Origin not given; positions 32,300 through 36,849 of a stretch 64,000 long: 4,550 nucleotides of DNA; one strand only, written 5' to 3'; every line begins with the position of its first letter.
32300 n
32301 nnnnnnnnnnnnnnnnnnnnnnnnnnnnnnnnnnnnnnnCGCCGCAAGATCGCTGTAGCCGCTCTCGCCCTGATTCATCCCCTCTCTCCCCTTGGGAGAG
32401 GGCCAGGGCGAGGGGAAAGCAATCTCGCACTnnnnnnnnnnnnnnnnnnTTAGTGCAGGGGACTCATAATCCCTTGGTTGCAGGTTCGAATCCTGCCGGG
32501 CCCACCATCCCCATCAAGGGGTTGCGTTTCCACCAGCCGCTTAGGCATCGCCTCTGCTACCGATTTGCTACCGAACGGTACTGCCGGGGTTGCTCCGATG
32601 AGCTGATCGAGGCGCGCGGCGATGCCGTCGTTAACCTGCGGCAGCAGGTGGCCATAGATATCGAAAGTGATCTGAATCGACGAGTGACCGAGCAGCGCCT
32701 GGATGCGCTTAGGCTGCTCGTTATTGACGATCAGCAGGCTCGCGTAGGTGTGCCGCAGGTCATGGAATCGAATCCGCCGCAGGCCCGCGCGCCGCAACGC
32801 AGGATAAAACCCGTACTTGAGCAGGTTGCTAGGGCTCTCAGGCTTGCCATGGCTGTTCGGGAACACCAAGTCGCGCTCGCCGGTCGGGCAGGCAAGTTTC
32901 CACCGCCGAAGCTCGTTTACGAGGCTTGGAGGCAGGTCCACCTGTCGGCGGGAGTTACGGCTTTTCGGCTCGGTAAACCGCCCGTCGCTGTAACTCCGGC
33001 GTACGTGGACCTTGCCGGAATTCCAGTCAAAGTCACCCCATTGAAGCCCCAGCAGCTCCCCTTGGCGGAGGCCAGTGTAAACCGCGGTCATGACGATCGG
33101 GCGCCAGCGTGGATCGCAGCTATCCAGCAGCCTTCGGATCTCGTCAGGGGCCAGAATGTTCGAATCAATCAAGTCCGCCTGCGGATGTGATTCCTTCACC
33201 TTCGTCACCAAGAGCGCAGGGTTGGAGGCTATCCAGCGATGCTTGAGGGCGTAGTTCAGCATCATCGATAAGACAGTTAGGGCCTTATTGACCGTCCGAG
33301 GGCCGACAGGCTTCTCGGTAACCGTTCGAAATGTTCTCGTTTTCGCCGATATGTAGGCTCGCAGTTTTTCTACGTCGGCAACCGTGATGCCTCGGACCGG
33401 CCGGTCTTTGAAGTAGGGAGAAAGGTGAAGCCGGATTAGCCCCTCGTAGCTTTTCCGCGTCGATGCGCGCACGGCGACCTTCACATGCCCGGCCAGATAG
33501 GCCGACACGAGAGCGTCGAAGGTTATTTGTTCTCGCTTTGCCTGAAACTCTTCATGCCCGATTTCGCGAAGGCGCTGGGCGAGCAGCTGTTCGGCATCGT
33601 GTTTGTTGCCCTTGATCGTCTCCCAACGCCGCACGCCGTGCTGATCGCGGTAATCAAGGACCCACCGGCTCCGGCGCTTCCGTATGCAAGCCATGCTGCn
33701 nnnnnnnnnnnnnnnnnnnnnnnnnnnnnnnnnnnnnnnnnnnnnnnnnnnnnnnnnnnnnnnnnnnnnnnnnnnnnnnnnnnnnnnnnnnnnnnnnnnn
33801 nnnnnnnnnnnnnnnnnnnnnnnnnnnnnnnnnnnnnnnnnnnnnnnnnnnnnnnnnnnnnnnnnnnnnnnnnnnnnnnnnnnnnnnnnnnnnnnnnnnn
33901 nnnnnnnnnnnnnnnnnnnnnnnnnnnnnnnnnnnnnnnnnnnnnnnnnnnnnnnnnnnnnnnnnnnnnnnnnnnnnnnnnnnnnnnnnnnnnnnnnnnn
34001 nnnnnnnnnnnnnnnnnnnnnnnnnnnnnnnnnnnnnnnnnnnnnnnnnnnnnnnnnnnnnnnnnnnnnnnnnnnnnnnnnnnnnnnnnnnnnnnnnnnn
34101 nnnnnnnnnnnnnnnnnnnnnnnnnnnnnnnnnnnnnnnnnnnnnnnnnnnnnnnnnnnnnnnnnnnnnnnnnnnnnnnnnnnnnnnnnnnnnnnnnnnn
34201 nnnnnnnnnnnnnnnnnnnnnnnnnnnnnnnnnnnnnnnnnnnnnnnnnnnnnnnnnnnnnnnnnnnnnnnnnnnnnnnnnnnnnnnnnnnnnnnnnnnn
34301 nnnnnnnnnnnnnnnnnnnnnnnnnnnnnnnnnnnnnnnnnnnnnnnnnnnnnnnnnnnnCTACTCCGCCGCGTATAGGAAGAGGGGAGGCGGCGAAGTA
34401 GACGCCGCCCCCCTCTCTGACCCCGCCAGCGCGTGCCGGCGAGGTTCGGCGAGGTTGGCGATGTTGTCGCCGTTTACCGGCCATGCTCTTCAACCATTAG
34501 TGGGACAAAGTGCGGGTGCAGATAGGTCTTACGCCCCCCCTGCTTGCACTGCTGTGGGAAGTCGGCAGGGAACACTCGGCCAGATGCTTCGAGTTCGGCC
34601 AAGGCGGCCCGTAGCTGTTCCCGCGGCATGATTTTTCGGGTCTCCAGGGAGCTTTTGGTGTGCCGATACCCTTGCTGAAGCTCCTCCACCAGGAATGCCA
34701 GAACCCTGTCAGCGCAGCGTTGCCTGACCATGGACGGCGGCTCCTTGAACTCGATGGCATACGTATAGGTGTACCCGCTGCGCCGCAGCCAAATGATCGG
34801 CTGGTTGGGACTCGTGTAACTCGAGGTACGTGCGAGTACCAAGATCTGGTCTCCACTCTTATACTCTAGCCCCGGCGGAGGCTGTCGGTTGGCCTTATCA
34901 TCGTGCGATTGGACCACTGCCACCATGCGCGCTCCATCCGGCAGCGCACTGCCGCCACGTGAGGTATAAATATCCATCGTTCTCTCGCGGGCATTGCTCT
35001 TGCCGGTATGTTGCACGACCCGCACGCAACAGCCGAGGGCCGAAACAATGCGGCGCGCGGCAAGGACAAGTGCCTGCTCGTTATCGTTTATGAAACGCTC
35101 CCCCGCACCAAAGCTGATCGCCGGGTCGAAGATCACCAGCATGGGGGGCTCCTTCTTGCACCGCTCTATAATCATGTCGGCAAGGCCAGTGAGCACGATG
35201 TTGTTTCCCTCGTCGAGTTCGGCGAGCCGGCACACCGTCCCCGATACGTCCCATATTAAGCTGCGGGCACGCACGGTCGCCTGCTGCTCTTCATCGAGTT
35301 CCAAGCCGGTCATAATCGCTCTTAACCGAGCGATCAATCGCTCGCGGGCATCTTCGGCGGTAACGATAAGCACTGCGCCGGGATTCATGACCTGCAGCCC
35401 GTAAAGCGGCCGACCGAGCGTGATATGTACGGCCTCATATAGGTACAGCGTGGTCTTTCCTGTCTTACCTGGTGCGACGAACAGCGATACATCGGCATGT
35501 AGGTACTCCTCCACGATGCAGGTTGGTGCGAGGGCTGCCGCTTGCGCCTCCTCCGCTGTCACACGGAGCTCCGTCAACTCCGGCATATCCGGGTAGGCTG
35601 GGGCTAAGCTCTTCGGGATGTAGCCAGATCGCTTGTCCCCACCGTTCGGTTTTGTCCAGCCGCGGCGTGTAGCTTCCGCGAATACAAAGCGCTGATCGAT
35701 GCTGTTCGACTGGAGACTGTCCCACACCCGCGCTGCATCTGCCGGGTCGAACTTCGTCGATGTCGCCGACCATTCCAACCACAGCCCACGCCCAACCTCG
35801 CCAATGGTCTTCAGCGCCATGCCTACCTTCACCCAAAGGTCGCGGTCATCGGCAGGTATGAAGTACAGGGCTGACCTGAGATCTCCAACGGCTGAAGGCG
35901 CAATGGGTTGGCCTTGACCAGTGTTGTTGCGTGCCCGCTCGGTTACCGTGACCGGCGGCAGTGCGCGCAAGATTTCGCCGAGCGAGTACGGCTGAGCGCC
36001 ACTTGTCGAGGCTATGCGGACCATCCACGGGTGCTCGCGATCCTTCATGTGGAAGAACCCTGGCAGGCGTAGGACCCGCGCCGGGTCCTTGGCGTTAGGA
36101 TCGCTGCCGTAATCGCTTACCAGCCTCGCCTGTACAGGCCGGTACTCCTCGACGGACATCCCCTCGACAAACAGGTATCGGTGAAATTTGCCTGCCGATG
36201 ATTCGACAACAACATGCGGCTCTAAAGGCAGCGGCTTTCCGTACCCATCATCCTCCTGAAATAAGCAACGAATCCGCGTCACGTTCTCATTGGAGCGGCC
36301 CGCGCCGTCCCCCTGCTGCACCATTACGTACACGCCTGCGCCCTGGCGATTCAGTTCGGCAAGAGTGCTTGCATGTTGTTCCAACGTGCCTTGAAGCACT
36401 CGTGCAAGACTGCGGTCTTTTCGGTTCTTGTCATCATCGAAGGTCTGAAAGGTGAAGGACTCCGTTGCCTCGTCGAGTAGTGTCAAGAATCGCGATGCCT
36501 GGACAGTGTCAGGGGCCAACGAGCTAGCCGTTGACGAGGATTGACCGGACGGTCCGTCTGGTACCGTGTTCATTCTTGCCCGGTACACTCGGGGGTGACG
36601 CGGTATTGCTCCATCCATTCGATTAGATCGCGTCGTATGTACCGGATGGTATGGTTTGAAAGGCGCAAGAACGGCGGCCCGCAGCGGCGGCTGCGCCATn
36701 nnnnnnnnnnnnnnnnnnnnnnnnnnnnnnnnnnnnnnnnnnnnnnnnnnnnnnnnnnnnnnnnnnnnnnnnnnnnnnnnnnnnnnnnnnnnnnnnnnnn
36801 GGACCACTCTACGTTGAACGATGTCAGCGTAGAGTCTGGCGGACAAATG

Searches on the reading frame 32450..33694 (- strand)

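Call 59: search_protein_families(library=pfam, proteins=[window:32450-33694:-], max_evalue=0.001)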
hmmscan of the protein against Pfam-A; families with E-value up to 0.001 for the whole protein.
window:32450-33694:- (414 aa): 3 families
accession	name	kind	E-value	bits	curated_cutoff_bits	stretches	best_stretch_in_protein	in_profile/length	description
PF00589.27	Phage_integrase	-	2e-26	93.3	27.1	1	181-351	3-169/172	Phage integrase family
PF14659.12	Phage_int_SAM_3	-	1.8e-07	31.7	22.6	1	58-112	1-54/58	Phage integrase, N-terminal SAM-like domain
PF13102.12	Phage_int_SAM_5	-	3e-05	24.7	22.3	1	75-159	17-92/98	Phage integrase SAM-like domain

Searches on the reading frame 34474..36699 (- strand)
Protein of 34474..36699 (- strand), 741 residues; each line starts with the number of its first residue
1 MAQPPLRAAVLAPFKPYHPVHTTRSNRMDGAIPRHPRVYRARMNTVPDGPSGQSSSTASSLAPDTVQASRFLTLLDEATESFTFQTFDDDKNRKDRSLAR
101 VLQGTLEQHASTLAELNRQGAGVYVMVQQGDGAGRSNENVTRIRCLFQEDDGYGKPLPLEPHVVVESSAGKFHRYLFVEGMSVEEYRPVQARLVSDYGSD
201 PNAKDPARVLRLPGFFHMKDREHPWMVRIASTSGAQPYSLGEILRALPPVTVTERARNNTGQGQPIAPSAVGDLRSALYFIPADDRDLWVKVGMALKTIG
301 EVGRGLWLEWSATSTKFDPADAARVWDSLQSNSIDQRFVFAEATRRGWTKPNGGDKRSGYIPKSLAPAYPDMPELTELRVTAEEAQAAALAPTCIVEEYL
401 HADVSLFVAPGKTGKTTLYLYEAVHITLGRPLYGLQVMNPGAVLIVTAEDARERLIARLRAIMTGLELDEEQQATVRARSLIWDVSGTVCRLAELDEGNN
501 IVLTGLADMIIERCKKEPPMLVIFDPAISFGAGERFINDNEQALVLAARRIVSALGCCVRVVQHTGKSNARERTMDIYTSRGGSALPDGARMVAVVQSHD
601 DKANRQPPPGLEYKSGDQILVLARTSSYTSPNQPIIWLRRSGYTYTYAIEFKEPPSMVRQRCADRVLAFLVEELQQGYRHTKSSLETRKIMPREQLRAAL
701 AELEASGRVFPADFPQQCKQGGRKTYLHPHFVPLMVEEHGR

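Call 59: search_protein_families(library=pfam, proteins=[window:34474-36699:-], max_evalue=0.001)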
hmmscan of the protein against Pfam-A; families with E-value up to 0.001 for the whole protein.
window:34474-36699:- (741 aa): 3 families
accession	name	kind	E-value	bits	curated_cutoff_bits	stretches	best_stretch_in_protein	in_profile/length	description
PF13481.12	AAA_25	-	4.7e-26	92.1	27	1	381-569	11-194/195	AAA domain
PF08707.16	PriCT_2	-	8.3e-13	49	22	1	275-340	2-74/77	Primase C terminal 2 (PriCT-2)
PF16793.10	RepB_primase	-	6.4e-12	46.2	24.3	1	160-246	85-178/186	RepB DNA-primase N-terminal domain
